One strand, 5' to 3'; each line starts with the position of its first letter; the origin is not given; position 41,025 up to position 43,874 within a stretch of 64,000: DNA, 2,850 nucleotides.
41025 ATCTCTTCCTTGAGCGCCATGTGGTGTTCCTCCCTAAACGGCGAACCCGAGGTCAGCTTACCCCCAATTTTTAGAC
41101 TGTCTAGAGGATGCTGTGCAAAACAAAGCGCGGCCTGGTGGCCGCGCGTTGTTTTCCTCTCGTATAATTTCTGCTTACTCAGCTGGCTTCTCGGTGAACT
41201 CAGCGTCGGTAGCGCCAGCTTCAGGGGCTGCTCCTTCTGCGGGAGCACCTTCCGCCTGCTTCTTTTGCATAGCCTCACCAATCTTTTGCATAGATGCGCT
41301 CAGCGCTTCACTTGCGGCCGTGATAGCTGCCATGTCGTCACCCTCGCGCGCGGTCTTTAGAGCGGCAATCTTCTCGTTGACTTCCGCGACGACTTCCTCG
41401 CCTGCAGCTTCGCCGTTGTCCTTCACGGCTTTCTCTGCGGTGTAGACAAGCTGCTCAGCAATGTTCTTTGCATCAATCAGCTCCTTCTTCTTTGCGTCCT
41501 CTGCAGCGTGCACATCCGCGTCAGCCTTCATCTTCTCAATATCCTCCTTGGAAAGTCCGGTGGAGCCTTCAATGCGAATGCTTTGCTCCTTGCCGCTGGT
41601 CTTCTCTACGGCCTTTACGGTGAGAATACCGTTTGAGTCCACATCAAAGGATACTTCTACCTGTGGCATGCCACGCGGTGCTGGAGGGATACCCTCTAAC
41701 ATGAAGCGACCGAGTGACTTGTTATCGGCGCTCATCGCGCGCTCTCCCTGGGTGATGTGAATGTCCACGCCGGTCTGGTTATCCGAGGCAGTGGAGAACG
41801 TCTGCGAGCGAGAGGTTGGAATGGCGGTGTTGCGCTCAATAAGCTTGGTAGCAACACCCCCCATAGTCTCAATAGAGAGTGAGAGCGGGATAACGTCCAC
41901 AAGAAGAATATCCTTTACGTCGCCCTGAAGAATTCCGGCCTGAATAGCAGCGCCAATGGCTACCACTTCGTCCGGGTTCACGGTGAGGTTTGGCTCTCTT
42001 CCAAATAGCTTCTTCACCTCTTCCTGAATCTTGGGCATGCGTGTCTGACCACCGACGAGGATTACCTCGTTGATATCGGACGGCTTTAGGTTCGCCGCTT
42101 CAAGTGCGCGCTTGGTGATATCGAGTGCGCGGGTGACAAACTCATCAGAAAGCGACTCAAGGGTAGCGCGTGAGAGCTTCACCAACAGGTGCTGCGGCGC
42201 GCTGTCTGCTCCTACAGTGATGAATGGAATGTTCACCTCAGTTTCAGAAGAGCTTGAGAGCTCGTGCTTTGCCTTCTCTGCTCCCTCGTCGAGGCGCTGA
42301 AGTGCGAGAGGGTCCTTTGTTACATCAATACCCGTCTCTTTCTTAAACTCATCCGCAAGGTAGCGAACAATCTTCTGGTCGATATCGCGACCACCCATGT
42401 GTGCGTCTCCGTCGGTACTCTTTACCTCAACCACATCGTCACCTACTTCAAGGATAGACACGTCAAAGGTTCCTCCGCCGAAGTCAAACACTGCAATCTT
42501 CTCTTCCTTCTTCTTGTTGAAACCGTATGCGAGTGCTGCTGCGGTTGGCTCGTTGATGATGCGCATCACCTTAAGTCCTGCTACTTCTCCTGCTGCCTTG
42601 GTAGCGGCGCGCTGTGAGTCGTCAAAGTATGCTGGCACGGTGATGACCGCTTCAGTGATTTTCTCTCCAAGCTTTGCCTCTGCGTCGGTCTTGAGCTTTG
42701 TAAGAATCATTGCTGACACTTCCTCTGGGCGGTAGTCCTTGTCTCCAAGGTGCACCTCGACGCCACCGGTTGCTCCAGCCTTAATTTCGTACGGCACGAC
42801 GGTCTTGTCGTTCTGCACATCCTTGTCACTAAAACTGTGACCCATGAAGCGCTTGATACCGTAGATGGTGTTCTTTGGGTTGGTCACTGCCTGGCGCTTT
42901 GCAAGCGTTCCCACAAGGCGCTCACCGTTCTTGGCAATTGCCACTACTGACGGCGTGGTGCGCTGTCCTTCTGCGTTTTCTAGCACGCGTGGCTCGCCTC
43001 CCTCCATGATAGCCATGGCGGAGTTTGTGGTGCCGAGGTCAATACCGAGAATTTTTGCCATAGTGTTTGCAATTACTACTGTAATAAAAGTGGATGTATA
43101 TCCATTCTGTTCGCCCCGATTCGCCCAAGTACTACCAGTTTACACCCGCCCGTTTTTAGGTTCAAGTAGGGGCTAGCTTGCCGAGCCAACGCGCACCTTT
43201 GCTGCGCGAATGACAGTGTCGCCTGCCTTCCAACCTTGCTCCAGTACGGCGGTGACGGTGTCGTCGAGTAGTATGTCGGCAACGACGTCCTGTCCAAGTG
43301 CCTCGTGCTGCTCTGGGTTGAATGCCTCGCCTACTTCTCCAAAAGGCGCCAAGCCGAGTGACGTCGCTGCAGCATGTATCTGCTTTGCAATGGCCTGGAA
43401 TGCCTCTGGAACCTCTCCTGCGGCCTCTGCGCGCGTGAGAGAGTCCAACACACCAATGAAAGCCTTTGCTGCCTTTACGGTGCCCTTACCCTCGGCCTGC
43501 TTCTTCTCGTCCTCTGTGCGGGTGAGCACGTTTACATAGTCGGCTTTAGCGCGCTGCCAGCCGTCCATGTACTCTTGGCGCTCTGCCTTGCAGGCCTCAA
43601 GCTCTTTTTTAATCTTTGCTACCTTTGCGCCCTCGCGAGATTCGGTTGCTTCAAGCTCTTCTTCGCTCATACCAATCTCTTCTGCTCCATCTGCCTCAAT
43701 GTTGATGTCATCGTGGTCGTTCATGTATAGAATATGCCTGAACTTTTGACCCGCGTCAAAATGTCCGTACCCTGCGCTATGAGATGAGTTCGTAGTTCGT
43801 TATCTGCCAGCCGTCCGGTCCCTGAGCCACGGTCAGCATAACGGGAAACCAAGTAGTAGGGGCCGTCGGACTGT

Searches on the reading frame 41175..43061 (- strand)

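Call 29: search_protein_families(library=pfam, proteins=[window:41175-43061:-], max_evalue=0.001)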
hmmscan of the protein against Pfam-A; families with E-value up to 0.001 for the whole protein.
window:41175-43061:- (628 aa): 2 families
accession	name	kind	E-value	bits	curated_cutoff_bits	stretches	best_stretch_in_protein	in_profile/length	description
PF00012.26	HSP70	-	7.2e-242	804.3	20.6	1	4-599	1-598/599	Hsp70 protein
PF06723.19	MreB_Mbl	-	5.6e-16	58.7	27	1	120-373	78-317/327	MreB/Mbl protein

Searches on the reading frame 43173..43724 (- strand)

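Call 29: search_protein_families(library=pfam, proteins=[window:43173-43724:-], max_evalue=0.001)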
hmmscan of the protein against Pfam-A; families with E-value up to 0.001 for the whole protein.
window:43173-43724:- (183 aa): 1 family
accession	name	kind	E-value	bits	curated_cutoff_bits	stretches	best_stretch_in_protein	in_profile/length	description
PF01025.24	GrpE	-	5.7e-27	94.9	25.8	1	25-180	3-164/165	GrpE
